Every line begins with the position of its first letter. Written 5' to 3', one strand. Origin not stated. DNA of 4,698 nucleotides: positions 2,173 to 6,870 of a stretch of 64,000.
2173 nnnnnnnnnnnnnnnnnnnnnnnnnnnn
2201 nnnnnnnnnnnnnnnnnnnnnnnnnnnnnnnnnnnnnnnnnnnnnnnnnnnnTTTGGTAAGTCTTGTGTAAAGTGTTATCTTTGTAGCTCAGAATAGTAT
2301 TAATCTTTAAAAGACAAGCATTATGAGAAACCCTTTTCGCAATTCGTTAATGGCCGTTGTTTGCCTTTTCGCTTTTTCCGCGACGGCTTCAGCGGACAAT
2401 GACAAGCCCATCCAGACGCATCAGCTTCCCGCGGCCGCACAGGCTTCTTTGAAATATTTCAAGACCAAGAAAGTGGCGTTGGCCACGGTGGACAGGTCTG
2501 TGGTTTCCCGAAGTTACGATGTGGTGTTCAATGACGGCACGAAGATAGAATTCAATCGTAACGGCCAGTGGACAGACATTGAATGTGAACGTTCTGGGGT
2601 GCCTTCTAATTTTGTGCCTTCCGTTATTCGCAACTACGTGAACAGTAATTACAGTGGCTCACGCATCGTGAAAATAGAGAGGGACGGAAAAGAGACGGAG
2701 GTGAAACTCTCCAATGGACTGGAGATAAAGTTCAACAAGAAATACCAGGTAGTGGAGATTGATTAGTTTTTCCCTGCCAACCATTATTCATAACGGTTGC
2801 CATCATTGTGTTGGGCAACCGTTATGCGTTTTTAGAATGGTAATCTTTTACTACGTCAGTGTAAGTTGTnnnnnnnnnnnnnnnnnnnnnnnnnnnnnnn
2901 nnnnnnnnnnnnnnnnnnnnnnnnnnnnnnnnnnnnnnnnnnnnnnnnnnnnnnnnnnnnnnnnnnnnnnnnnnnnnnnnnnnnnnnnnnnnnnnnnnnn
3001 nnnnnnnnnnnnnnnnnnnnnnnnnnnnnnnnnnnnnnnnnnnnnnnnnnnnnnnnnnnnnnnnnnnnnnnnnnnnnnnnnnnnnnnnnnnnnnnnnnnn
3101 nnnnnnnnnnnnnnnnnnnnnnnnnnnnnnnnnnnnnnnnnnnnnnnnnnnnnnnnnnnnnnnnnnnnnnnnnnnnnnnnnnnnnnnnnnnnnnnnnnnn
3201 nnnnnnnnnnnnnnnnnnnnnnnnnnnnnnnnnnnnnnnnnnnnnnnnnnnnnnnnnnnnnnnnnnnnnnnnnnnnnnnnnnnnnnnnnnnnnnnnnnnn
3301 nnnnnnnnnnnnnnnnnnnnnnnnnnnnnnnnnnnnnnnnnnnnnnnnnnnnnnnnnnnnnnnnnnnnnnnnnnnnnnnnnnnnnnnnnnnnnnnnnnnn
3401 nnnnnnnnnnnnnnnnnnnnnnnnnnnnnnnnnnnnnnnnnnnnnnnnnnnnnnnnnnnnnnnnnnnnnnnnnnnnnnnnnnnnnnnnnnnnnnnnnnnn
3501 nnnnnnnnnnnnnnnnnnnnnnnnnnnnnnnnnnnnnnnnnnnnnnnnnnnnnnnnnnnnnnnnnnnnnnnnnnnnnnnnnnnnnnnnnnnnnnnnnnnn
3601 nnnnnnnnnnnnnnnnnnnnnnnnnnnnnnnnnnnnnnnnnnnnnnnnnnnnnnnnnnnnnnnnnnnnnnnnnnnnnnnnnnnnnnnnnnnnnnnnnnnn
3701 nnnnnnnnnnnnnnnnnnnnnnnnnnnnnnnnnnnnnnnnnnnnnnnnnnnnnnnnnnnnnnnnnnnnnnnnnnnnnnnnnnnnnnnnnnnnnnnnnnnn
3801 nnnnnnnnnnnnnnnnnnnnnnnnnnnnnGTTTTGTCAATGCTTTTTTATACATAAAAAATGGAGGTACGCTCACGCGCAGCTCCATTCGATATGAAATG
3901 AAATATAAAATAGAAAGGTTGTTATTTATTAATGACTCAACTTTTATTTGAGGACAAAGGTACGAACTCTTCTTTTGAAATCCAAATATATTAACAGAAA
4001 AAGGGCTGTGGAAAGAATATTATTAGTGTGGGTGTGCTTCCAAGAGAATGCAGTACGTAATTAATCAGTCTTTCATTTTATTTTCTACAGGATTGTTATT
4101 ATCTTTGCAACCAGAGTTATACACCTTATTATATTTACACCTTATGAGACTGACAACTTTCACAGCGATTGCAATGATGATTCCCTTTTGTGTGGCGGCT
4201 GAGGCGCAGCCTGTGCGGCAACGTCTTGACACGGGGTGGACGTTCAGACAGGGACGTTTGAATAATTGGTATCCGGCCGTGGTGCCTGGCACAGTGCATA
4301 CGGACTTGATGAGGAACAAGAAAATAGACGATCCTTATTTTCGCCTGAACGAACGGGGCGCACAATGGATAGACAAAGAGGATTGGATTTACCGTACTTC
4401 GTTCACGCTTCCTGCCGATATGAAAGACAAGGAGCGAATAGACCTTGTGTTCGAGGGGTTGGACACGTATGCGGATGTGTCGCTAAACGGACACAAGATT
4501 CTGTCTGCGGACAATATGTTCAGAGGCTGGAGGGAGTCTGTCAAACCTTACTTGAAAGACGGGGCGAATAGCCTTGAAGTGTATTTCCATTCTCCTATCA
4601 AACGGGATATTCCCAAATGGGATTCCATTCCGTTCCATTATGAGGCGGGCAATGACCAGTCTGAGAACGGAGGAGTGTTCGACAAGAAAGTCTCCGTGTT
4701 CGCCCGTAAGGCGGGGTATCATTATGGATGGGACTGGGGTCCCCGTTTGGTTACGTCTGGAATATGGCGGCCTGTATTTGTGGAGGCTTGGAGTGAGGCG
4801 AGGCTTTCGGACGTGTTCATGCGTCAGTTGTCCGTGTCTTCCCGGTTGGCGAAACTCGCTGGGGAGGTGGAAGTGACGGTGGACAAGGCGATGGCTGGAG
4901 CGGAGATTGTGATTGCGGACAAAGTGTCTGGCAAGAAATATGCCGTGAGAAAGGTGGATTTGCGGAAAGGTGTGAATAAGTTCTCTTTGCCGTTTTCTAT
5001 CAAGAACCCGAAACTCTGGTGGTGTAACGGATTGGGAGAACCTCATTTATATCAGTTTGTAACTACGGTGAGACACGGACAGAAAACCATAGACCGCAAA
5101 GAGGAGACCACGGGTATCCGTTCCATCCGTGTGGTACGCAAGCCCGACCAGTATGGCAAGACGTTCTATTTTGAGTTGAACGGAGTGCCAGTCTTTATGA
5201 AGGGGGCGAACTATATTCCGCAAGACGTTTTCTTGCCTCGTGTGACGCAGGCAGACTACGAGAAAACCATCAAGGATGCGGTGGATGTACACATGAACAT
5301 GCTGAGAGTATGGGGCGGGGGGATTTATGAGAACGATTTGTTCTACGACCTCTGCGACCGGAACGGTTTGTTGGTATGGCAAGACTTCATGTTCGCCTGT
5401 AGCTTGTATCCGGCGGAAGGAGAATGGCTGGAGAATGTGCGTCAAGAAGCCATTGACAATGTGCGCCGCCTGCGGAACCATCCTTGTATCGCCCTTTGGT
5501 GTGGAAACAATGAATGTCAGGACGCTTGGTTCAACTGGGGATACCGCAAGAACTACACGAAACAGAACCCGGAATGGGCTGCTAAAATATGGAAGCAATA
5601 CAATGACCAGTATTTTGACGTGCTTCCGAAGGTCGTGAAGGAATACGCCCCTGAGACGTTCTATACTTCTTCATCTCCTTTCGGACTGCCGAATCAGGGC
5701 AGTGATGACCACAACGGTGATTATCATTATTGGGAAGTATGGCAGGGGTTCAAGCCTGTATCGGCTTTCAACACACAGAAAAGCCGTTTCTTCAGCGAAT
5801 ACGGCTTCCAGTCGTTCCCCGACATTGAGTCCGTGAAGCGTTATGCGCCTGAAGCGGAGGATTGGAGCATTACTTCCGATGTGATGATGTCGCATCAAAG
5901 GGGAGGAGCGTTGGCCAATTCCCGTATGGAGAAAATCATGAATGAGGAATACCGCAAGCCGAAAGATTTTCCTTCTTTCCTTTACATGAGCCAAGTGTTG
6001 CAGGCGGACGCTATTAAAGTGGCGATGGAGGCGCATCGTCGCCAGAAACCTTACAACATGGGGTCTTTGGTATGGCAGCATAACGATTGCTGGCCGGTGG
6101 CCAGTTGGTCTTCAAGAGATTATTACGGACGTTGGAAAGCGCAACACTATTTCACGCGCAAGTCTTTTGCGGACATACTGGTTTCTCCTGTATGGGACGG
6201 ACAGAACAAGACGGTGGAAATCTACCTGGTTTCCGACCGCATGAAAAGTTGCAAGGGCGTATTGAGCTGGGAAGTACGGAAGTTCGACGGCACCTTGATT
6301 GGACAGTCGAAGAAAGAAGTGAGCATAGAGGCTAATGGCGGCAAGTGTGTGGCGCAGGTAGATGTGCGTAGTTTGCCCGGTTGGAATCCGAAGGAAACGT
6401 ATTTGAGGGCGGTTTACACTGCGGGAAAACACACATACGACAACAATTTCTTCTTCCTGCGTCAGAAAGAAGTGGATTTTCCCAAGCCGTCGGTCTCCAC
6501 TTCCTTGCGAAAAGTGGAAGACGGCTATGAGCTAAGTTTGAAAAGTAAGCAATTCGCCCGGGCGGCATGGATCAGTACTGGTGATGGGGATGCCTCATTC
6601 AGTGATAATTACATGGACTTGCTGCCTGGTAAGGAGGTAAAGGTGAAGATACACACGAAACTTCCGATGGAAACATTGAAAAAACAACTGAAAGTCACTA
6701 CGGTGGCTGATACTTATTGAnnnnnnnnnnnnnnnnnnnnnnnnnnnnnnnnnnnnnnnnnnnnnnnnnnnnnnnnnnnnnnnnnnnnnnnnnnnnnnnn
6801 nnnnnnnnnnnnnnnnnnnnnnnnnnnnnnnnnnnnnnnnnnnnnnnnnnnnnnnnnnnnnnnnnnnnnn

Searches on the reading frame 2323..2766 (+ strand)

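Call 11: search_protein_families(library=pfam, proteins=[window:2323-2766:+], max_evalue=0.001)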
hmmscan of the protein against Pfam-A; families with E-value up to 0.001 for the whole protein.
window:2323-2766:+ (147 aa): 1 family
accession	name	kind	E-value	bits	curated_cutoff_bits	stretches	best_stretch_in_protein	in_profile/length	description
PF11396.14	PepSY_like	-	8.9e-27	93.7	28.3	1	64-143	2-81/83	Putative beta-lactamase-inhibitor-like, PepSY-like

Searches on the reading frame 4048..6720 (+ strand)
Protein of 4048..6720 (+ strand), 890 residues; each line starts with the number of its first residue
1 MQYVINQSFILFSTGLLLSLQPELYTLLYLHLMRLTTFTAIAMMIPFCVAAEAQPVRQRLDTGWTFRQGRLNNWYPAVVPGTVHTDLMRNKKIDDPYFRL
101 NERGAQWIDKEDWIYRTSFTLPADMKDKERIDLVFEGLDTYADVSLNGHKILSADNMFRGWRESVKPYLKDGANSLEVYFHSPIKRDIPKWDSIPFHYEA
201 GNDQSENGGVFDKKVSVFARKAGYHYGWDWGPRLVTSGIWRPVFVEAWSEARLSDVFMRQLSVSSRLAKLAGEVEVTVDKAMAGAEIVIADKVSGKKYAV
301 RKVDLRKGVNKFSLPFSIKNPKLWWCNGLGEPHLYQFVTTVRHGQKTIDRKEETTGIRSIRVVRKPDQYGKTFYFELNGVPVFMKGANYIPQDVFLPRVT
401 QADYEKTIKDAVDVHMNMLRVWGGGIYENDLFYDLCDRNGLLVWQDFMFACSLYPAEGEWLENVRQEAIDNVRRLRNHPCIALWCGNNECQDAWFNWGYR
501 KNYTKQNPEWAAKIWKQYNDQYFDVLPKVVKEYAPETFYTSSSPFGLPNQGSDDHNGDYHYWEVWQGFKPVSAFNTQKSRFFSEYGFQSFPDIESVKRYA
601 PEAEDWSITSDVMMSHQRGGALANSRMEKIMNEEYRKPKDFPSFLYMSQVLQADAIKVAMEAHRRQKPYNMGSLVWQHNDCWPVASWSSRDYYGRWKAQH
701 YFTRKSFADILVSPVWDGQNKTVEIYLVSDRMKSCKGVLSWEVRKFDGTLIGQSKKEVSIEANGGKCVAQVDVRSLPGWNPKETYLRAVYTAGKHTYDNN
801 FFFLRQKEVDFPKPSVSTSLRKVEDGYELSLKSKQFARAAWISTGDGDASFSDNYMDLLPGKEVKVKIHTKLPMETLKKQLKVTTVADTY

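Call 11: search_protein_families(library=pfam, proteins=[window:4048-6720:+], max_evalue=0.001)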
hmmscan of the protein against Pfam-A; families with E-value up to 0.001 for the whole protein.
window:4048-6720:+ (890 aa): 6 families
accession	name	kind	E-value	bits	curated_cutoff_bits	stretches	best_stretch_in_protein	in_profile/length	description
PF22666.2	Glyco_hydro_2_N2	-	4.7e-63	212.6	27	1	64-241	1-167/167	Glycosyl hydrolase 2 galactose-binding domain-like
PF17753.7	Ig_mannosidase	-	2e-19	69.5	22.6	1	811-889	1-81/81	Ig-fold domain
PF17786.7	Mannosidase_ig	-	5.1e-15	56.2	23.4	1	722-806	2-89/91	Mannosidase Ig/CBM-like domain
PF00703.27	Glyco_hydro_2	-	2.8e-14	54.2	23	1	255-358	5-109/109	Glycosyl hydrolases family 2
PF02837.24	Glyco_hydro_2_N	-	2.4e-06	28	28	1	114-179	68-132/169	Glycosyl hydrolases family 2, sugar binding domain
PF02836.23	Glyco_hydro_2_C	-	0.0003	20.5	21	1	432-498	64-137/302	Glycosyl hydrolases family 2, TIM barrel domain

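Call 60: list_cluster_members(proteins=[window:4048-6720:+, window:43405-45345:-, window:40675-42105:-, window:42132-43397:-, window:55519-57147:-])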
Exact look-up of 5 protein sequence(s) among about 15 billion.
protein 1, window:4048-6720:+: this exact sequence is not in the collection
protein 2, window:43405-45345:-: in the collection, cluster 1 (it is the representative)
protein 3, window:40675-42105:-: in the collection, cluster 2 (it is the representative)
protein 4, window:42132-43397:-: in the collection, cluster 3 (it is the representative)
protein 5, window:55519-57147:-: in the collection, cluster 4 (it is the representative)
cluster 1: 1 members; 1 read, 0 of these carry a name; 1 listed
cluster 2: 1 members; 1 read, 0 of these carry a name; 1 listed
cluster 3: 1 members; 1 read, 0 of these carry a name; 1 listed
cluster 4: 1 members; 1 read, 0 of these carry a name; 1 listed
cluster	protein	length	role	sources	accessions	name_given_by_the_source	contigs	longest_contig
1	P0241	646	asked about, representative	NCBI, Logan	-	-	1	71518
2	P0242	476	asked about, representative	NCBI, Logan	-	-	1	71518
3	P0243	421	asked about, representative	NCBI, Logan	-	-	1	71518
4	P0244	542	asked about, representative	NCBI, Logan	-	-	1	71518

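Call 62: find_homologous_proteins(query=P0241, max_evalue=1e-50)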
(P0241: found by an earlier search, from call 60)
Query P0241 (646 aa): 8000 proteins with E <= 1e-50 among 8000 candidates; the best 120 are listed.
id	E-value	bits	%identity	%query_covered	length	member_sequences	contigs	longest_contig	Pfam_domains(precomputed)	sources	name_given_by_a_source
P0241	0.0e+0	1525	100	100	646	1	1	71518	PF12439.14,PF06202.21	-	-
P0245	0.0e+0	1230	79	100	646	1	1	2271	PF12439.14,PF06202.21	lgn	-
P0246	0.0e+0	1220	78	100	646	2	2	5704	PF12439.14,PF06202.21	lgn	-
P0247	0.0e+0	1219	78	100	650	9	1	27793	PF12439.14,PF06202.21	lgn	-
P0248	0.0e+0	1100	-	-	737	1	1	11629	PF12439.14,PF06202.21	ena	-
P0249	0.0e+0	1016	65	100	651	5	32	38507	PF12439.14,PF06202.21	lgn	-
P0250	4.8e-297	1005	64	100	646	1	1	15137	PF12439.14,PF06202.21,PF22422.3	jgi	jgi:predicted glycogen debranching enzyme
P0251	7.3e-297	1004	64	100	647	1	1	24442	PF12439.14,PF06202.21,PF22422.3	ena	-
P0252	9.1e-297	1004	64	100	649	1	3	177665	PF12439.14,PF06202.21,PF22422.3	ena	-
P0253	9.1e-297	1004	63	100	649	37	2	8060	PF12439.14,PF06202.21,PF22422.3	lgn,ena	-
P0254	1.3e-296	1003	65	100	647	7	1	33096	PF12439.14,PF06202.21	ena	-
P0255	1.7e-296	1003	63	100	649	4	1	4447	PF12439.14,PF06202.21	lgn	-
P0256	1.8e-296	1003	64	100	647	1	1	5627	PF12439.14,PF06202.21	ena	-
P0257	2.1e-296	1003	65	100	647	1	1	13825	PF12439.14,PF06202.21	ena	-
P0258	4.3e-296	1002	65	100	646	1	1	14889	PF12439.14,PF06202.21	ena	-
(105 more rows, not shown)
